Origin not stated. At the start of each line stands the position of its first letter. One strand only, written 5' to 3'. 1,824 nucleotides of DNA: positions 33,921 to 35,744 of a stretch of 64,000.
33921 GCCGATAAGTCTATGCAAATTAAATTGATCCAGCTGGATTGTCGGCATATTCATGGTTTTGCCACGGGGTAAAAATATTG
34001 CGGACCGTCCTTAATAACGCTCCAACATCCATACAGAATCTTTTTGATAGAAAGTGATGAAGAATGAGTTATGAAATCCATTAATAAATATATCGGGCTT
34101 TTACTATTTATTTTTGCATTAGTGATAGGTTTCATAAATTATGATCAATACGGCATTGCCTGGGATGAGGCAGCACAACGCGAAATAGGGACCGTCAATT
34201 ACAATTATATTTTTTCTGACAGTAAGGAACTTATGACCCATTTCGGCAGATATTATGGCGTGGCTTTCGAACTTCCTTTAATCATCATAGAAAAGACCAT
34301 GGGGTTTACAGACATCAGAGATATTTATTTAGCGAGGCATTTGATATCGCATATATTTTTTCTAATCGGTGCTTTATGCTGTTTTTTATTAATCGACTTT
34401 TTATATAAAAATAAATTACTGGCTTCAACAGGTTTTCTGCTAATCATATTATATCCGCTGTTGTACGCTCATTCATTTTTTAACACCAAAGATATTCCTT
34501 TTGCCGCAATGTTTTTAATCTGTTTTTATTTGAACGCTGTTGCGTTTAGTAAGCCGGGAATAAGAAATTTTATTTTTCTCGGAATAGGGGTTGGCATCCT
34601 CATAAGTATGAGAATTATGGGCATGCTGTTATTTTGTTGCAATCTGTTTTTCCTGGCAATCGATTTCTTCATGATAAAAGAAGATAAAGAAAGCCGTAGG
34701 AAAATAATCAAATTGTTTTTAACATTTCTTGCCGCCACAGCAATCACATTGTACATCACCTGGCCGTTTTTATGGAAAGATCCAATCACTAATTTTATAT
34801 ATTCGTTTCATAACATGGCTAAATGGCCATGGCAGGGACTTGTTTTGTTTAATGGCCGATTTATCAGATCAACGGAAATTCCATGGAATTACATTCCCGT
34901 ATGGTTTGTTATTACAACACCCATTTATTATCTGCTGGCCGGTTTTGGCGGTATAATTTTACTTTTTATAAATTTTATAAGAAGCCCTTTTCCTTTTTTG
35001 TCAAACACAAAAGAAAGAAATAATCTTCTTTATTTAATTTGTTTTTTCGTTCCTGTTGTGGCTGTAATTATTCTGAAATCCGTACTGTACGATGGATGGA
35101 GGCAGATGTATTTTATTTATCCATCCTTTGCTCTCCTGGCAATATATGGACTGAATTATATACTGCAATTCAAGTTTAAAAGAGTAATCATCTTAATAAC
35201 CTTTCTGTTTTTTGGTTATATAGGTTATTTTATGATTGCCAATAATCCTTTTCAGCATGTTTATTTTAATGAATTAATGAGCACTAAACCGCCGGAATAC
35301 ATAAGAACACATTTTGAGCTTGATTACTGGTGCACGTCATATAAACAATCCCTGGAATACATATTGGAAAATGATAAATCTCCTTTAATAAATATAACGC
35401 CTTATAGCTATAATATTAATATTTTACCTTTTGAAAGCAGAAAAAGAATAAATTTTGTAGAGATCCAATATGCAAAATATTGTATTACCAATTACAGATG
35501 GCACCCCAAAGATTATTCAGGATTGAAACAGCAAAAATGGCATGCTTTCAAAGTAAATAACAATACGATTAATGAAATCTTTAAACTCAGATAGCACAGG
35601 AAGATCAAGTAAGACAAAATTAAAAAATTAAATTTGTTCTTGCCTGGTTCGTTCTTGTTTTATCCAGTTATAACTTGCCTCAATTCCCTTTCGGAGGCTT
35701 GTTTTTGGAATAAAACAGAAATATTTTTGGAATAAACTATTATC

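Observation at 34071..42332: Glycan cluster coupling a GDP-heptose pathway to polyprenol-phosphate-type and GT-C-type transferases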

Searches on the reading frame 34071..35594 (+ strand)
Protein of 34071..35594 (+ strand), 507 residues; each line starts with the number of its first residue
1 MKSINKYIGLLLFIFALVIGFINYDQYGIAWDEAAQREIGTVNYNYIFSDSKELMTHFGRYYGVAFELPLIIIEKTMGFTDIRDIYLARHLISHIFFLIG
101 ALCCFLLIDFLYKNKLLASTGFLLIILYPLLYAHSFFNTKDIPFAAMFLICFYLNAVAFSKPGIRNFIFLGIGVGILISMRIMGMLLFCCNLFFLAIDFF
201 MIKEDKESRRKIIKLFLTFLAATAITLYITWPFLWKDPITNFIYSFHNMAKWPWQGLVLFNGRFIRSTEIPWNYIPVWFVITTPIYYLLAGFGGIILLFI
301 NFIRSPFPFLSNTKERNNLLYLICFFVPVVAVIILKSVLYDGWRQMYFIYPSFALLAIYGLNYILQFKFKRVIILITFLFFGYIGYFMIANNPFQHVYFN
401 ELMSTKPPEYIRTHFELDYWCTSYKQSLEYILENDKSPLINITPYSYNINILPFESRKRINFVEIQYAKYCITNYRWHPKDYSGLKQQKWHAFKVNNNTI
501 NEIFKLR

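Call 4: search_protein_families(library=pfam, proteins=[window:34071-35594:+], max_evalue=0.01)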
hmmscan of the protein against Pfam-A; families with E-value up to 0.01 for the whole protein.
window:34071-35594:+ (507 aa): 1 family
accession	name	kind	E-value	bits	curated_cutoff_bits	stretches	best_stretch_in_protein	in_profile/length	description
PF13231.12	PMT_2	-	0.00014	22.6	26.1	1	90-235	25-159/160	Dolichyl-phosphate-mannose-protein mannosyltransferase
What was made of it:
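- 34071..35594 (+): GT-C507: GT39/GT83-like (PMT_2) GT-C transferase, convergent with the operon. Part of module B. Pfam PMT_2 is below threshold in the window protein (22.6 bits against 26.1) (call 4).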

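Call 5: search_protein_families(library=ncbifam, proteins=[window:34071-35594:+], max_evalue=0.01)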
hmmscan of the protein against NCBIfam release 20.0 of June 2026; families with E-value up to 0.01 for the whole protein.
window:34071-35594:+ (507 aa): 0 families

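Call 31: search_solved_structures(query=window:34071-35594:+, max_evalue=1)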
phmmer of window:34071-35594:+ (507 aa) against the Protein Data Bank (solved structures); distinct sequences matched with E-value up to 1: 0.

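Call 40: find_homologous_proteins(query=window:34071-35594:+, max_evalue=0.00001)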
Query window:34071-35594:+ (507 aa): 1291 proteins with E <= 0.00001 among 8000 candidates; the best 120 are listed.
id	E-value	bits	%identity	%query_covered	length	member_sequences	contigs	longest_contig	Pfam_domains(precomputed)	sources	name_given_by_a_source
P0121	0.0e+0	1153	100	100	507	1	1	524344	-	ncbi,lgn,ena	-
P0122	1.4e-227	775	69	96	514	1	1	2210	PF13231.13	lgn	-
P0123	1.1e-217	742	65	100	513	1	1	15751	-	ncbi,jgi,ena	jgi:hypothetical protein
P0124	7.6e-214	729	63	100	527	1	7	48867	PF13231.13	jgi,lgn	jgi:hypothetical protein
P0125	5.3e-211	720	62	96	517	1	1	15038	PF13231.13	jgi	jgi:hypothetical protein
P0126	6.0e-211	720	63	100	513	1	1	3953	-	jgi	-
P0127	1.5e-200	685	59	100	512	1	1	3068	PF13231.13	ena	-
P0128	5.0e-198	677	61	100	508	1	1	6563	PF13231.13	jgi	jgi:hypothetical protein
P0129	7.5e-196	670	59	100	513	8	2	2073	PF13231.13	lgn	-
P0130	1.9e-194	665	59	100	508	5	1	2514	PF13231.13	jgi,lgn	jgi:hypothetical protein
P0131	3.8e-193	661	59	100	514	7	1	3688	PF13231.13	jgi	jgi:hypothetical protein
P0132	4.8e-192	657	57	99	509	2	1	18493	PF13231.13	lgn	-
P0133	7.3e-190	650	59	100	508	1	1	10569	PF13231.13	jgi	-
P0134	3.5e-189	648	57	100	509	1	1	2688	PF13231.13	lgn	-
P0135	7.0e-183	627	57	100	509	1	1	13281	PF13231.13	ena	-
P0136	3.0e-181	622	57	99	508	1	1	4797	PF13231.13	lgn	-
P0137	1.1e-180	620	58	99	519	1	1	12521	PF13231.13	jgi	jgi:hypothetical protein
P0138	5.2e-180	618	56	97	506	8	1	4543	PF13231.13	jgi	-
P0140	2.0e-178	612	56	100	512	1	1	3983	PF13231.13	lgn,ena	-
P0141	4.8e-178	611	55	99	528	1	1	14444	PF13231.13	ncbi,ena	-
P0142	7.6e-178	611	55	100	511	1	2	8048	PF13231.13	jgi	jgi:hypothetical protein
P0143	1.5e-177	610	57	98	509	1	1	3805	PF13231.13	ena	-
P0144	1.9e-177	609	53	99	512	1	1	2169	PF13231.13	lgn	-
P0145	1.6e-176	606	56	99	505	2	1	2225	PF13231.13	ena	-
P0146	1.9e-176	606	55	100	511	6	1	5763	PF13231.13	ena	-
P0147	1.3e-174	600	55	100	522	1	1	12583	PF13231.13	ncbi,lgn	-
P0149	8.2e-174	597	56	100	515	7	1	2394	PF13231.13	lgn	-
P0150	3.2e-172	592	55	99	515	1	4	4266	PF13231.13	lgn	-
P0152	6.4e-170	584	53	100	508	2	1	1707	PF13231.13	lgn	-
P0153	1.5e-169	583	51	100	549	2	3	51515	PF13231.13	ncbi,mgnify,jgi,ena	mgnify:CR=1 FL=1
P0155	3.5e-169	582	52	97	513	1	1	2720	PF13231.13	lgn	-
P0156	1.7e-168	580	53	99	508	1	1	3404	PF13231.13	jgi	-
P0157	2.3e-167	576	54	99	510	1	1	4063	PF13231.13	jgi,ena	-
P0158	2.3e-167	576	54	99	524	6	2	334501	PF13231.13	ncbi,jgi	jgi:dolichyl-phosphate-mannose-protein mannosyltransferase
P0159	2.6e-167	576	54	99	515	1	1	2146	PF13231.13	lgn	-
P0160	3.9e-167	575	53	96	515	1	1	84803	PF13231.13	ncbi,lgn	-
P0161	4.6e-167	575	55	99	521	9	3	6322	PF13231.13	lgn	-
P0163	1.5e-165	570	53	99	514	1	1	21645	PF02366.25,PF13231.13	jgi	jgi:hypothetical protein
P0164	3.0e-165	569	53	99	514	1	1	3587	PF13231.13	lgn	-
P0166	1.4e-164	567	52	99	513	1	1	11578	PF13231.13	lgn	-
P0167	1.8e-164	566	54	100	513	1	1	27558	PF13231.13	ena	-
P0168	3.1e-164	566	52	99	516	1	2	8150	PF13231.13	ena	-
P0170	2.9e-163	562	51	100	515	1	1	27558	PF13231.13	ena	-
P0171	1.4e-162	560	53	99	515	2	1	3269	PF13231.13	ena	-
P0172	2.8e-162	559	51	97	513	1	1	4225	PF13231.13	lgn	-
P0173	3.5e-162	559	51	99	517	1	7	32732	PF13231.13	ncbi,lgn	-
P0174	6.8e-162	558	51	99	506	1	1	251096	PF13231.13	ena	-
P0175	7.9e-162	558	51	99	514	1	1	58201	PF13231.13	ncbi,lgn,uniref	ncbi:MAG: glycosyltransferase family 39 protein [Flavobacterium sp.]|uniref:glycosyltransferase fami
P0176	1.3e-161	557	51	99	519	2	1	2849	PF13231.13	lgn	-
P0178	2.7e-161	556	52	100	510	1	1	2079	PF13231.13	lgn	-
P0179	2.8e-161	556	51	99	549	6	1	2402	PF13231.13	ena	-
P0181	1.2e-160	554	50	100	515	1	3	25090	PF13231.13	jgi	jgi:dolichyl-phosphate-mannose-protein mannosyltransferase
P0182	1.7e-160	553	51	99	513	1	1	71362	PF13231.13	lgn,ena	-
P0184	2.7e-160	553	50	99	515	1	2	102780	PF02366.25,PF13231.13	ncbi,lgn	-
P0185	5.3e-160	552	52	99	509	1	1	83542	PF13231.13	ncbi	-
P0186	6.2e-160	551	51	99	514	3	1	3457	PF13231.13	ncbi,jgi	jgi:hypothetical protein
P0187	7.2e-160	551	51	100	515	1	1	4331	PF02366.25,PF13231.13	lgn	-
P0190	4.6e-159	549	53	97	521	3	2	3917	PF13231.13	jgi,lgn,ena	-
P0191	7.9e-159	548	51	100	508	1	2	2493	PF13231.13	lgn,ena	-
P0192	9.1e-159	548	51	100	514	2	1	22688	PF02366.25,PF13231.13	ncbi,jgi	-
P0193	1.3e-158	547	52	99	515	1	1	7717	PF13231.13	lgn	-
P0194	1.7e-158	547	50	99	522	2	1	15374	PF13231.13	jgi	jgi:Dolichyl-phosphate-mannose-protein mannosyltransferase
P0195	2.7e-158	546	50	99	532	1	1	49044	PF13231.13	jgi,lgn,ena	-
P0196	3.8e-158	546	50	98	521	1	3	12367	PF13231.13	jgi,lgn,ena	-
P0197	5.4e-158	545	53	97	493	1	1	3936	PF13231.13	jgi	jgi:heme/copper-type cytochrome/quinol oxidase subunit 2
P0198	2.8e-157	543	51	99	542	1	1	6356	PF13231.13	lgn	-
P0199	4.3e-157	542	51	96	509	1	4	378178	PF13231.13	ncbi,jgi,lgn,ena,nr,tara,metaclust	ncbi:MAG: hypothetical protein CMP59_07770 [Flavobacteriales bacterium]|nr:hypothetical protein [Fla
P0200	1.6e-156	540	50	98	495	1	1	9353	PF13231.13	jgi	jgi:hypothetical protein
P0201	9.7e-155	534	50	99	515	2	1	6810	PF13231.13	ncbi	ncbi:MAG: glycosyltransferase family 39 protein [Flavobacteriales bacterium]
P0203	4.7e-154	532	50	99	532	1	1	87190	PF13231.13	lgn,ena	-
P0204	5.2e-154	532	49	99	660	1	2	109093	PF13231.13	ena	-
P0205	7.2e-154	531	48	100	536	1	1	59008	PF13231.13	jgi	jgi:hypothetical protein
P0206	2.3e-152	526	52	99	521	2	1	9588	PF13231.13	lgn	-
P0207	1.6e-151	524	49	100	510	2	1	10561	PF13231.13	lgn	-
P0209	3.6e-151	523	50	99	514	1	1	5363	PF13231.13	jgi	jgi:heme/copper-type cytochrome/quinol oxidase subunit 2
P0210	9.0e-151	521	48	100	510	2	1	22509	PF13231.13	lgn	-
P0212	4.4e-150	519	51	92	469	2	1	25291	PF13231.13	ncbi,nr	ncbi:glycosyltransferase family 39 protein, partial [bacterium]|nr:glycosyltransferase family 39 pro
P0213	4.4e-150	519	49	100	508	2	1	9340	PF13231.13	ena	-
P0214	7.3e-150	518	49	100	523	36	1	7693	PF13231.13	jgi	-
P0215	2.0e-149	517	49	100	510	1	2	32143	PF13231.13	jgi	jgi:hypothetical protein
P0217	1.7e-148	514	49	99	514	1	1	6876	PF13231.13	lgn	-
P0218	3.6e-148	513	48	100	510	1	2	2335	PF13231.13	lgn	-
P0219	1.4e-147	511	47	100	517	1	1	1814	PF13231.13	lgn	-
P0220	1.7e-147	510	49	96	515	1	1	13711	PF13231.13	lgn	-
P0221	3.3e-147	509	46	100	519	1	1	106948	PF02366.25,PF13231.13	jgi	jgi:hypothetical protein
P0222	4.1e-147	509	47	99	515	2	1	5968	PF13231.13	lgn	-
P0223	1.7e-145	504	48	93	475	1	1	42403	PF13231.13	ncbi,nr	ncbi:MAG: glycosyltransferase family 39 protein [Bacteroidia bacterium]|nr:glycosyltransferase famil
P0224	2.0e-145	504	47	100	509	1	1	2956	PF13231.13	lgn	-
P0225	3.3e-145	503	46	99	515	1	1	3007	PF13231.13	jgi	jgi:hypothetical protein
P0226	7.0e-145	502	49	96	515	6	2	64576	PF13231.13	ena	-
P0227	9.5e-145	501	48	96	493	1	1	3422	PF13231.13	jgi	jgi:hypothetical protein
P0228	3.7e-144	499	48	99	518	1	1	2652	PF13231.13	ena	-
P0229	4.9e-144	499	47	99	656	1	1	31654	PF25490.1,PF13231.13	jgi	jgi:hypothetical protein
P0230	7.9e-144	498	47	99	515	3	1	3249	PF13231.13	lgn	-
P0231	2.7e-143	497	48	99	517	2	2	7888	PF13231.13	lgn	-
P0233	1.0e-142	495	48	100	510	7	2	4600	PF13231.13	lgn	-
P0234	4.3e-142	493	47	99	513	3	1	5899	PF13231.13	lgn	-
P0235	1.5e-141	491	47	100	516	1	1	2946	PF13231.13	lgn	-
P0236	1.4e-140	488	46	99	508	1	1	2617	PF13231.13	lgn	-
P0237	3.0e-140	486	46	98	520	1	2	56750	PF02366.25,PF13231.13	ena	-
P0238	3.6e-140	486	44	99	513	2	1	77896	PF13231.13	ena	-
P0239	5.7e-140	486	46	99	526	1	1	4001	PF13231.13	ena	-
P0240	6.9e-140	485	47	99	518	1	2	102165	PF13231.13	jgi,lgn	jgi:hypothetical protein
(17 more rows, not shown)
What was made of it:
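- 34071..35594 (+): Most homologues carry PF13231, and NCBI names them GT39 (call 40).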

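Call 41: find_encoding_contigs(protein=P0124, flank=8000, max_places=3)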
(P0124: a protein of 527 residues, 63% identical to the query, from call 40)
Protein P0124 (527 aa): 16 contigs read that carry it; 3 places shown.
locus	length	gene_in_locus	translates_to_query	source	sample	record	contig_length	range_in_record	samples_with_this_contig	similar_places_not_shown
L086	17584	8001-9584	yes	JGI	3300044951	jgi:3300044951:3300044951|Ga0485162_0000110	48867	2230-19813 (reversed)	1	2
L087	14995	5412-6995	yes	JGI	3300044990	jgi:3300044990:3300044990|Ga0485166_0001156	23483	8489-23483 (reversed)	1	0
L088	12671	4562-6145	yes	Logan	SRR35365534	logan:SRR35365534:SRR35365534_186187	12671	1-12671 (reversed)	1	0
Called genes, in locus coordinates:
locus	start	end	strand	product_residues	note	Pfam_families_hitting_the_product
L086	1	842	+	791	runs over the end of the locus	PF13491:FtsK_4TM, PF17854:FtsK_alpha, PF01580:FtsK_SpoIIIE, PF09397:FtsK_gamma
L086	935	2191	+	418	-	PF13413:HTH_25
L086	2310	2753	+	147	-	PF01220:DHquinase_II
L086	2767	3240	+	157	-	PF00364:Biotin_lipoyl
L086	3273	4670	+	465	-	PF00289:Biotin_carb_N, PF02786:CPSase_L_D2, PF08443:RimK (faint), PF02222:ATP-grasp, PF07478:Dala_Dala_lig_C, PF02785:Biotin_carb_C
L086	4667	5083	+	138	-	PF03780:Asp23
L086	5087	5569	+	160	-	-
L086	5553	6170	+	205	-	PF02545:Maf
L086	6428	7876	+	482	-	-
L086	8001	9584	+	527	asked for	PF13231:PMT_2 (weak)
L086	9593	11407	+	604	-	PF13231:PMT_2 (weak)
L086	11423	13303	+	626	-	PF26626:DUF8201 (faint)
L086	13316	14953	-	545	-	PF13431:TPR_17 (faint), PF00515:TPR_1 (faint), PF07719:TPR_2 (faint), PF13181:TPR_8 (faint), PF13414:TPR_11 (faint), PF13424:TPR_12 (faint)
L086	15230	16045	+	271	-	-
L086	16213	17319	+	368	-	PF00392:GntR, PF13377:Peripla_BP_3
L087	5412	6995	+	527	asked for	PF13231:PMT_2 (weak)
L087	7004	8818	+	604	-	PF13231:PMT_2 (weak)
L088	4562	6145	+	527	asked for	PF13231:PMT_2 (weak)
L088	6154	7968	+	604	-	PF13231:PMT_2 (weak)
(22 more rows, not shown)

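Call 42: find_encoding_contigs(protein=P0123, flank=8000, max_places=2)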
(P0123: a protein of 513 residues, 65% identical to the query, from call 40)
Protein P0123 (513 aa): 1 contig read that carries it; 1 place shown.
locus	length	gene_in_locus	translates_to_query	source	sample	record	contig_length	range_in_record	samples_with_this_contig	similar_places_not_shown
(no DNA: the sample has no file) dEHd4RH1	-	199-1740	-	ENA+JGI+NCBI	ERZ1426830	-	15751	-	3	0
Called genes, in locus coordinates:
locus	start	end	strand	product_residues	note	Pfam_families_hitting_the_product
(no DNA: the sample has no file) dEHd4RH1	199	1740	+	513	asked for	-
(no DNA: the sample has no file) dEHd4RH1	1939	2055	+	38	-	-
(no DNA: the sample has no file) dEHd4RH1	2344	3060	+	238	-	PF07685:GATase_3, PF13507:GATase_5, PF01965:DJ-1_PfpI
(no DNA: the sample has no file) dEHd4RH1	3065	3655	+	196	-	PF01351:RNase_HII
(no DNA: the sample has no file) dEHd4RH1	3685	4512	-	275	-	PF01063:Aminotran_4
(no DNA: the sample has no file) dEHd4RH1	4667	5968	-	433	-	PF07690:MFS_1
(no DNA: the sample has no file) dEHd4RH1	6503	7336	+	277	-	PF13509:S1_2, PF17783:WHD_CvfB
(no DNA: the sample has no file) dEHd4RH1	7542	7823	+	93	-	PF13366:PDDEXK_3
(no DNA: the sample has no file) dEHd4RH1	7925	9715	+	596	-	PF02225:PA (weak), PF04389:Peptidase_M28, PF01546:Peptidase_M20, PF13180:PDZ_2, PF17820:PDZ_6 (weak)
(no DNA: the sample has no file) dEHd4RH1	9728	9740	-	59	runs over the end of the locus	-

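Call 66: predict_structure(alignment_id=A2)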
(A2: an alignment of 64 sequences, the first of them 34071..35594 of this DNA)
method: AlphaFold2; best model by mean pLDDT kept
length: 507 residues; sequences in the alignment: 64
mean_pLDDT: 93.1   pTM: 0.93
mean pLDDT of the five models: 93.1, 90.4, 89.0, 88.8, 87.0
residues with pLDDT >= 90: 402; 70-90: 92; 50-70: 13; < 50: 0
segments of 3 or more residues with pLDDT < 50: none
pLDDT, mean of each block of 10 residues (from residue 1): 86 98 95 93 96 94 96 97 97 98 98 97 97 94 97 98 97 98 95 95 84 97 98 96 92 81 88 91 95 97 95 95 95 84 77 98 92 95 97 93 86 85 93 97 93 97 96 73 86 91 94
secondary structure, 60 per line:
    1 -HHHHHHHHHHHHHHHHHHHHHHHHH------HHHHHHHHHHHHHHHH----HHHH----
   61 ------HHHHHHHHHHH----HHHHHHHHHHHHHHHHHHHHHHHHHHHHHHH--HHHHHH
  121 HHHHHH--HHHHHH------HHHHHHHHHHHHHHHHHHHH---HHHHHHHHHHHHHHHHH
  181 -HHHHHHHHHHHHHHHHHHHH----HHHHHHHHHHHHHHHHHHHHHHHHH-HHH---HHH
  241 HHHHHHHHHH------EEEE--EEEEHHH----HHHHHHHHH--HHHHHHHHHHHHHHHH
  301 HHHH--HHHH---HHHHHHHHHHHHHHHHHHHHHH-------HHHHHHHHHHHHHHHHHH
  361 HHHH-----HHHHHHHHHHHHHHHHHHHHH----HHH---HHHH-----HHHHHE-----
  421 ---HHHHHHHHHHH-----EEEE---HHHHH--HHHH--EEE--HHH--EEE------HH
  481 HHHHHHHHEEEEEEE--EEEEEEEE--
elements in order: H2-26 H33-48 H53-56 H67-77 H82-112 H115-126 H129-134 H141-160 H164-180 H182-201 H206-230 H238-250 E257-260 E263-266 H274-282 H285-304 H307-310 H314-335 H343-364 H370-390 H401-404 H410-414 H424-434 E440-443 H447-451 H454-457 E460-462 E470-472 H479-488 E489-495 E498-505

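Call 69: fold_search(model_id=the predicted structure, library=pdb)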
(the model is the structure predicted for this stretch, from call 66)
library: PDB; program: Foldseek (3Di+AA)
matches with E <= 10: 590; with E <= 0.001: 25
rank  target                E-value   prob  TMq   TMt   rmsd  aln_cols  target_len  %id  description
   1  7oci_F                2.2e-05  1.00  0.51  0.42  11.5       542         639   12  Cryo-EM structure of yeast Ost6p containing oligosaccharyltransferase complex (released 2022-02-16)
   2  8age_A                2.6e-05  1.00  0.51  0.42   9.4       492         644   14  Structure of yeast oligosaccharylransferase complex with acceptor peptide bound (released 2022-12-07)
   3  5f15                  3.2e-05  1.00  0.46  0.44  13.2       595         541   11  Crystal Structure of ArnT from Cupriavidus metallidurans bound to Undecaprenyl phosphate (released 2016-02-17)
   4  8agb_A                6.0e-05  1.00  0.50  0.41  12.0       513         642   13  Structure of yeast oligosaccharylransferase complex with lipid-linked oligosaccharide bound (released 2022-12-07)
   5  9s6s_A                7.8e-05  1.00  0.47  0.45   8.8       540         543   11  Ternary cryo-EM structure of human ALG9 with Dol25-PP-GlcNAc2Man6, Dol25-P-Man and Fab (released 2026-03-18)
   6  8pn9_A                1.1e-04  1.00  0.49  0.40   9.3       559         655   11  Structure of human oligosaccharyltransferase OST-A complex bound to NGI-1 (released 2024-05-08)
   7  9n9j_I                1.1e-04  1.00  0.43  0.33  17.9       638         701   10  Structure of a GRP94 folding intermediate engaged with a CCDC134- and FKBP11-bound secretory translocon (released 2025-11-19)
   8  5ezm                  1.6e-04  1.00  0.47  0.45  11.3       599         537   12  Crystal Structure of ArnT from Cupriavidus metallidurans in the apo state (released 2016-02-17)
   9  6s7t_A                3.3e-04  1.00  0.52  0.39   8.5       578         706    9  Cryo-EM structure of human oligosaccharyltransferase complex OST-B (released 2019-12-18)
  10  6s7o_A                3.6e-04  1.00  0.49  0.40  10.4       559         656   10  Cryo-EM structure of human oligosaccharyltransferase complex OST-A (released 2019-12-18)
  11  6gxc_A                4.3e-04  1.00  0.49  0.37   9.0       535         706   12  Bacterial oligosaccharyltransferase PglB in complex with an inhibitory peptide and a reactive lipid-linked oligosaccha (released 2018-11-14)
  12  8b6l_I                4.5e-04  1.00  0.39  0.31  19.2       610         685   11  Subtomogram average of the human Sec61-TRAP-OSTA-translocon (released 2022-12-07)
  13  6ezn_F                4.7e-04  1.00  0.48  0.39  12.7       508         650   14  Cryo-EM structure of the yeast oligosaccharyltransferase (OST) complex (released 2018-01-17)
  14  6ftg_5                4.7e-04  1.00  0.48  0.39  11.1       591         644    9  Subtomogram average of OST-containing ribosome-translocon complexes from canine rough microsomal membranes (released 2018-03-21)
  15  9i5k_A                5.1e-04  1.00  0.54  0.55   7.0       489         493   10  Structure of the Chaetomium thermophilum Pmt4 homodimer (C2 symmetry) (released 2025-12-24)
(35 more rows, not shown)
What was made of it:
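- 34071..35594 (+): The AF2 model has pLDDT 93.1, and all of the top 36 Foldseek hits are GT-C enzymes (calls 66, 69).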
